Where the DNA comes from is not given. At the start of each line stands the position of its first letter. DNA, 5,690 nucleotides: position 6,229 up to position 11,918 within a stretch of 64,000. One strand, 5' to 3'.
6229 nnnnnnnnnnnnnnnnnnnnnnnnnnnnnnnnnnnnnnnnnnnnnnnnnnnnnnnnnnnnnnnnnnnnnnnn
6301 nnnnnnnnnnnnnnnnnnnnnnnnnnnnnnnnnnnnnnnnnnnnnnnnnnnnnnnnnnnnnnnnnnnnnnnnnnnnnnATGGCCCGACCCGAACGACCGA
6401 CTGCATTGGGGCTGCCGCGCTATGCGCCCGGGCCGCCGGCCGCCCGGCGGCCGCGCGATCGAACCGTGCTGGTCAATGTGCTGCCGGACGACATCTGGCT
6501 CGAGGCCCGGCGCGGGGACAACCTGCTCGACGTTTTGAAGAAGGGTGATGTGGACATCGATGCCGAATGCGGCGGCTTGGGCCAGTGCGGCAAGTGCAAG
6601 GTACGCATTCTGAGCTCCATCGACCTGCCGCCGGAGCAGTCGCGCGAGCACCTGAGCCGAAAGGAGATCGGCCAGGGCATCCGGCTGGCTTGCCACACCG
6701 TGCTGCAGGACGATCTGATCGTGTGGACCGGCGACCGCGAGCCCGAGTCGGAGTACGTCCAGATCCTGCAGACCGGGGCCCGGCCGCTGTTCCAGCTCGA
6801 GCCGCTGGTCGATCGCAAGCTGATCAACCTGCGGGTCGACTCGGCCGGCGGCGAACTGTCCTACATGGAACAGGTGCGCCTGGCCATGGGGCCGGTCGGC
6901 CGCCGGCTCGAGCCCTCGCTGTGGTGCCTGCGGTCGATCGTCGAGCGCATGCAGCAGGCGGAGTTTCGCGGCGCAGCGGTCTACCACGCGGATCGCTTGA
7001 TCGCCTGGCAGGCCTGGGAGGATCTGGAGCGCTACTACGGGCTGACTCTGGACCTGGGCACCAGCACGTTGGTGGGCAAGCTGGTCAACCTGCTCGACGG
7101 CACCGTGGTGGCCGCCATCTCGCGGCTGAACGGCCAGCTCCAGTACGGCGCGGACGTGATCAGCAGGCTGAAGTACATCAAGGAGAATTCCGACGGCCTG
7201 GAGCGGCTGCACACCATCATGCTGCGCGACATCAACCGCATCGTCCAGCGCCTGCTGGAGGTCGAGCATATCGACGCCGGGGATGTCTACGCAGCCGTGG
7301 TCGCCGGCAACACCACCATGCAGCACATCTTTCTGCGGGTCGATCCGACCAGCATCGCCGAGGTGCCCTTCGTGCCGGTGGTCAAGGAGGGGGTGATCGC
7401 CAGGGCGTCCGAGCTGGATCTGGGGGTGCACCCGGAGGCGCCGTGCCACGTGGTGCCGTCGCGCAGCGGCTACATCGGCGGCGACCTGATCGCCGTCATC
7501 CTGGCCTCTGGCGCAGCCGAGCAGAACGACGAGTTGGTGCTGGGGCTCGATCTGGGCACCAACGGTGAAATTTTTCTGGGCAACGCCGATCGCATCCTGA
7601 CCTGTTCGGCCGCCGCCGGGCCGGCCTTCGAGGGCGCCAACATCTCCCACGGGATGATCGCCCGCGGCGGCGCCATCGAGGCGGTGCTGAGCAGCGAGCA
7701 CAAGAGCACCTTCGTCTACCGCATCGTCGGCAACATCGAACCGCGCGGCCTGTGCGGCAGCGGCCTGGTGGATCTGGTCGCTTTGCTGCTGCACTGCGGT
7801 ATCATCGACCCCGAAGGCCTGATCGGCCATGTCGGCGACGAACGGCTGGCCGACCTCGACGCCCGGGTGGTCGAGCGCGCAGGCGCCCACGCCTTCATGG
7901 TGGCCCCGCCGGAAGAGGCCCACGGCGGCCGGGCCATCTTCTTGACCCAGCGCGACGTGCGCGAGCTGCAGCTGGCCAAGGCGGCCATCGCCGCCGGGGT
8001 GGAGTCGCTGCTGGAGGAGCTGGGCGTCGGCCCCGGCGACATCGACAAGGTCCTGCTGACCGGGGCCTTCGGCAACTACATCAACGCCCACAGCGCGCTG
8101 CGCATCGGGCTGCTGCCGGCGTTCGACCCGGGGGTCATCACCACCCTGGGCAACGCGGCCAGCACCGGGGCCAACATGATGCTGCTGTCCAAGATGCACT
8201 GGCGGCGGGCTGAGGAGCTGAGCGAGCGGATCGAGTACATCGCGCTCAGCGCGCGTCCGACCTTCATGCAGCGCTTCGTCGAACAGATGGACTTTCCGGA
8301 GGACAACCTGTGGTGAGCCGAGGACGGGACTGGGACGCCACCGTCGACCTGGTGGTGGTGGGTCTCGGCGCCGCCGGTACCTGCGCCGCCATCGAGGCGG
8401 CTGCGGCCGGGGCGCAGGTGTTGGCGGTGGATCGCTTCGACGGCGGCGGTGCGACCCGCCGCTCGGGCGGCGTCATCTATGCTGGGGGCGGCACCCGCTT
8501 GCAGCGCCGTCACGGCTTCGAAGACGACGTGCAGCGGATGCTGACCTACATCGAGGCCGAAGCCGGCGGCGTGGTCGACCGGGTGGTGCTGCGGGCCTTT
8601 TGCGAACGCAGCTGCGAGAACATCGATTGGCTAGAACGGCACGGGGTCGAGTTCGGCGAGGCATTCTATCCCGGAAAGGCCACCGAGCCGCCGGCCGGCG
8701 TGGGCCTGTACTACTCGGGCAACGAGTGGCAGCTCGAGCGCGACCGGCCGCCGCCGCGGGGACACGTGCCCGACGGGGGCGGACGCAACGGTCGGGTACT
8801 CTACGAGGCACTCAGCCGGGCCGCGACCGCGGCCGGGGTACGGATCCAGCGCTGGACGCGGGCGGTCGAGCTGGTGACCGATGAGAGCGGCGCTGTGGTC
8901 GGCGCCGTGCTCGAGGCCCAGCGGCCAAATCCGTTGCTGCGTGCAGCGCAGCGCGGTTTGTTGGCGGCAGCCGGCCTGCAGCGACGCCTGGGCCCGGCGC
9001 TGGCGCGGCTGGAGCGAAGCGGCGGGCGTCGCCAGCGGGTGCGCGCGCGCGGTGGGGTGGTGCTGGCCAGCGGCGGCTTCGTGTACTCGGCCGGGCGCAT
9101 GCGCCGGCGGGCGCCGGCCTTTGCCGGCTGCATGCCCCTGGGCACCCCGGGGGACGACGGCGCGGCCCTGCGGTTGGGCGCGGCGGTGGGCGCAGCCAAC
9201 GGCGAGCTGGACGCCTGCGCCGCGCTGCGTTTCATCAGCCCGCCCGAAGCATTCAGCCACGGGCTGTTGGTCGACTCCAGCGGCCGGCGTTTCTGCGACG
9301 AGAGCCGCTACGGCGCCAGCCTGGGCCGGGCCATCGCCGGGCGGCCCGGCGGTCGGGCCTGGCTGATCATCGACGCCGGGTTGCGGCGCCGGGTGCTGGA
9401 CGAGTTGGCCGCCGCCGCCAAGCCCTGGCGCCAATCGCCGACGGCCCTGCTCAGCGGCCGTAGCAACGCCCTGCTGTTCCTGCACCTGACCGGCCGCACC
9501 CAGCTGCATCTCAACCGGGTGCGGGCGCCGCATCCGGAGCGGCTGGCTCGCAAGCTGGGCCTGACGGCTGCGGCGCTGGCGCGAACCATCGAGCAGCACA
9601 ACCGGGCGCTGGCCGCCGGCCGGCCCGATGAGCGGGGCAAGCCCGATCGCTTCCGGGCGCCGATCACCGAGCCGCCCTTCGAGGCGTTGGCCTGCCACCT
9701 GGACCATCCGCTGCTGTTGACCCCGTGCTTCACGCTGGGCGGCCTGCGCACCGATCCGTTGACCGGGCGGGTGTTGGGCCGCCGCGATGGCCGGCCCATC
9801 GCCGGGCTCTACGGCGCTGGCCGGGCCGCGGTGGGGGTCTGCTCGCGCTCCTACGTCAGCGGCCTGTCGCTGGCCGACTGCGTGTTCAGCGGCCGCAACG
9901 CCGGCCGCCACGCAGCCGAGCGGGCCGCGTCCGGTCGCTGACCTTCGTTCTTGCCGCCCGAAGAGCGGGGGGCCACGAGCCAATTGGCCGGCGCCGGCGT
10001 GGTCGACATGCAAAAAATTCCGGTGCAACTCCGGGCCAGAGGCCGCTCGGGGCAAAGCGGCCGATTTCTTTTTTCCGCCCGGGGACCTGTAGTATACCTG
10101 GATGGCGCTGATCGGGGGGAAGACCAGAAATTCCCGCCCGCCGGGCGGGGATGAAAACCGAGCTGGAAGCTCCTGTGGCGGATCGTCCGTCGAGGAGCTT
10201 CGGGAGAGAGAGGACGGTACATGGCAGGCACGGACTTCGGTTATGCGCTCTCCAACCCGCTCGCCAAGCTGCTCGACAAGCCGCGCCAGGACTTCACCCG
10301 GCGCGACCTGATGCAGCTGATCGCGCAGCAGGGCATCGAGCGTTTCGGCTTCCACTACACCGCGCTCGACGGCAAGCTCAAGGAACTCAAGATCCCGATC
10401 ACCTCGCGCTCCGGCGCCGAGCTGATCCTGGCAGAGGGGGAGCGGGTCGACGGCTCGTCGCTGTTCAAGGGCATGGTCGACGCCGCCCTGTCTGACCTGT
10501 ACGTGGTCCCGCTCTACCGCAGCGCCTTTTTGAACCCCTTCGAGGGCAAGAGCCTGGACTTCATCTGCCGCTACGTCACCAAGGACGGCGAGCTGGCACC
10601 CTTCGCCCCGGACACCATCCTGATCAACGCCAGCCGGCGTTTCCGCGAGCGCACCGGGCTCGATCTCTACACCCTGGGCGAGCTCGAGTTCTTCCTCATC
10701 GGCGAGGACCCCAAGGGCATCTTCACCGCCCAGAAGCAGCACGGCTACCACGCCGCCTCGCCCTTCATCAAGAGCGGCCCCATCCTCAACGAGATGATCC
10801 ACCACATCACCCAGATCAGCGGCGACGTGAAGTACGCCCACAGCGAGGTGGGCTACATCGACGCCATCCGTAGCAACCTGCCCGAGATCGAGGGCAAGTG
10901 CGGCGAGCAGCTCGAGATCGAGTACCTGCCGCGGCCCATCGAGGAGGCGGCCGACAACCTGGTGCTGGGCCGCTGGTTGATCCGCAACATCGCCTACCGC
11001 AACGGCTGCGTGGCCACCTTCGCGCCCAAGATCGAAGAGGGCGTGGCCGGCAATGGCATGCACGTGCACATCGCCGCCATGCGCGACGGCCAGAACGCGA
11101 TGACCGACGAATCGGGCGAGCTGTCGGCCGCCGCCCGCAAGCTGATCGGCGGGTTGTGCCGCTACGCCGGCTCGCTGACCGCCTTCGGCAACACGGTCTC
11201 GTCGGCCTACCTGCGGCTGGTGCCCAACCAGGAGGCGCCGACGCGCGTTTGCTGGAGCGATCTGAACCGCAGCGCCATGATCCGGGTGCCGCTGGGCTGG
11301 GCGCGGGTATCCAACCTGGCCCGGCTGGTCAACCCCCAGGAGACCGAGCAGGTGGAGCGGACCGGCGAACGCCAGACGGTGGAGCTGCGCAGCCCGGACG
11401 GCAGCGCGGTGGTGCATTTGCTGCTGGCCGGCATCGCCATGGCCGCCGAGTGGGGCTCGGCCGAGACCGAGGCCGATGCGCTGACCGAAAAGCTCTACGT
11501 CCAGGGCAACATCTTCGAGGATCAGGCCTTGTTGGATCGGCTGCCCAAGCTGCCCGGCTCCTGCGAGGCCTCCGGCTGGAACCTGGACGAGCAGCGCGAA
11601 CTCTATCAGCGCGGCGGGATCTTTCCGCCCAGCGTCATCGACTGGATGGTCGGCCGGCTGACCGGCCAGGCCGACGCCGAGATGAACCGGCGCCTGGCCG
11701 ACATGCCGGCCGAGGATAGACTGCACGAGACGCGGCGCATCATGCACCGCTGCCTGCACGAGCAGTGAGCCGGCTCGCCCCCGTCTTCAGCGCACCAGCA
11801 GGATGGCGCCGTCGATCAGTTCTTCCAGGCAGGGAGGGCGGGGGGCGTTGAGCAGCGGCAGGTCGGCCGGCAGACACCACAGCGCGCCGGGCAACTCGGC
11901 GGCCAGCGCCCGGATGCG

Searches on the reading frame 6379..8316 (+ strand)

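Call 6: search_protein_families(library=pfam, proteins=[window:6379-8316:+], max_evalue=0.0001)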
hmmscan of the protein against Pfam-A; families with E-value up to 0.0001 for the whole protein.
window:6379-8316:+ (645 aa): 3 families
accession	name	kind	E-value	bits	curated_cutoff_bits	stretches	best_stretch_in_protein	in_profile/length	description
PF14574.11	RACo_C_ter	-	6.1e-78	261.9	27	1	385-643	1-253/261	C-terminal domain of RACo the ASKHA domain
PF17651.6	Raco_middle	-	3.8e-51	173.4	26.8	1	220-378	1-159/163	RACo middle region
PF00111.32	Fer2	-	8.6e-09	35.7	21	1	38-109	7-76/77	2Fe-2S iron-sulfur cluster binding domain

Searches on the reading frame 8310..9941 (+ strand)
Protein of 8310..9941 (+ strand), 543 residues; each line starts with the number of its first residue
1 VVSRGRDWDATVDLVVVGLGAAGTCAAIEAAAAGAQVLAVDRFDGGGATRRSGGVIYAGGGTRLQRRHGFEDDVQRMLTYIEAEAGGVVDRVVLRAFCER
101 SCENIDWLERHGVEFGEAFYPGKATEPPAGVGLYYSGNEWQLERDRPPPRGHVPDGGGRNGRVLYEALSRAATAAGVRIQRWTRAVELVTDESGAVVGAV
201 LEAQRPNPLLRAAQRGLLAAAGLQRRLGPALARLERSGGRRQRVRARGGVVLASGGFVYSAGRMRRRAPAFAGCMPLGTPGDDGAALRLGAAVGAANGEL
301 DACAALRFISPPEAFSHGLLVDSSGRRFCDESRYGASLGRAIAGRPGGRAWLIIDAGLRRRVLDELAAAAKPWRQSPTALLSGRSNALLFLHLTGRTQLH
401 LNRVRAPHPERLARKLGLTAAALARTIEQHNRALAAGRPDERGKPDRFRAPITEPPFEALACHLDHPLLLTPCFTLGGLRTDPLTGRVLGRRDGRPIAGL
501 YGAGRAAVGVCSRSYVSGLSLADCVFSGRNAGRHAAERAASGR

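Call 6: search_protein_families(library=pfam, proteins=[window:8310-9941:+], max_evalue=0.0001)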
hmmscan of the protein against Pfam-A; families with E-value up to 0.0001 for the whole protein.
window:8310-9941:+ (543 aa): 3 families
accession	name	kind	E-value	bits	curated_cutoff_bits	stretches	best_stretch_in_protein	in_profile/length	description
PF00890.30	FAD_binding_2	-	1.1e-37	130.7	20.4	1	13-510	1-403/414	FAD binding domain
PF01266.30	DAO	-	3.8e-09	37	27.9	1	13-228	1-209/353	FAD dependent oxidoreductase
PF12831.13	FAD_oxidored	-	3.5e-06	27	27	1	13-75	1-65/416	FAD dependent oxidoreductase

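Call 62: search_protein_families(library=ncbifam, proteins=[window:8310-9941:+], max_evalue=0.00001)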
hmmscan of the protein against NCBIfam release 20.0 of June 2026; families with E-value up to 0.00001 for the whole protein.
window:8310-9941:+ (543 aa): 27 families (the best 25 are shown)
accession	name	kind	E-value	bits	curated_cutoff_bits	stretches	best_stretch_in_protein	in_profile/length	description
NF005511.0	PRK07121.1-4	equivalog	6.2e-171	569.6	466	1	5-540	14-544/553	FAD-binding protein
NF005513.0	PRK07121.1-6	equivalog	3.3e-107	359.2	608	1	12-539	7-529/533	FAD-binding protein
NF005510.0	PRK07121.1-3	subfamily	2.8e-102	343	481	3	7-223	18-241/492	FAD-binding protein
NF005512.0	PRK07121.1-5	subfamily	1.1e-79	268.3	812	3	7-222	17-241/489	FAD-binding protein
NF005508.0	PRK07121.1-1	equivalog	3.3e-68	230.4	537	3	6-212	15-226/497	FAD-binding protein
NF005509.0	PRK07121.1-2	subfamily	1.2e-56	192.4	630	3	3-198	34-239/527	FAD-binding protein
NF009478.0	PRK12844.1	equivalog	7.8e-38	130.1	789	2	238-540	251-553/559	3-ketosteroid-delta-1-dehydrogenase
NF009473.0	PRK12835.1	subfamily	5e-36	124.3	837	2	236-540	253-571/585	FAD-binding protein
NF006130.0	PRK08274.1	equivalog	3.7e-35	121.6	369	2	10-363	4-316/467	FAD-dependent tricarballylate dehydrogenase TcuA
TIGR01813.1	flavo_cyto_c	subfamily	3.8e-34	118.2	285.45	2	149-532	117-443/444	flavocytochrome c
NF005882.1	PRK07843.1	equivalog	1.9e-29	102.5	788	2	12-111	2-101/547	3-oxosteroid 1-dehydrogenase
NF004789.0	PRK06134.1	subfamily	6.1e-29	101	747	1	7-111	8-112/581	FAD-dependent oxidoreductase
NF053717.1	VnlPnlRedVprA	equivalog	2.2e-27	96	600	2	11-118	6-112/481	vinyl phenol reductase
NF009474.0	PRK12837.1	equivalog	2.3e-27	96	675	3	236-343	213-327/513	FAD-binding protein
NF005064.0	PRK06481.1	equivalog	5.2e-27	94.7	542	2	11-115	61-165/506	flavocytochrome c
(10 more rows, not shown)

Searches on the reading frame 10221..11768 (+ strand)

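Call 6: search_protein_families(library=pfam, proteins=[window:10221-11768:+], max_evalue=0.0001)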
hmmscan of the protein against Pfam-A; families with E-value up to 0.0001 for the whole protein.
window:10221-11768:+ (515 aa): 2 families
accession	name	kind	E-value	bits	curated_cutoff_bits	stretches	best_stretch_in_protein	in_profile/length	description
PF00120.29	Gln-synt_C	-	7.2e-47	160.5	24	1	132-473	6-318/344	Glutamine synthetase, catalytic domain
PF03951.24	Gln-synt_N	-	3.8e-08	33.3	33.4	1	42-119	5-80/82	Glutamine synthetase, beta-Grasp domain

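Call 62: search_protein_families(library=ncbifam, proteins=[window:10221-11768:+], max_evalue=0.00001)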
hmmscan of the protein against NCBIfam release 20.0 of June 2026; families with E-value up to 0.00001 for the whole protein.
window:10221-11768:+ (515 aa): 4 families
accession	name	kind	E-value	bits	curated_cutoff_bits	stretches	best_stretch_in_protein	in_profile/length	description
TIGR00653.1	GlnA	equivalog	1.9e-52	178.5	429.15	1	30-361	3-345/462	type I glutamate--ammonia ligase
NF007006.0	PRK09469.1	equivalog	3.2e-31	108.4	845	1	30-477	6-444/469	glutamate--ammonia ligase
TIGR03105.1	gln_synth_III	equivalog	6.7e-26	90.8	469.6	1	32-362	3-327/435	type III glutamate--ammonia ligase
NF045547.1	GGputSyn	equivalog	2.4e-25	89.2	650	1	95-358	75-322/438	gamma-glutamylputrescine synthetase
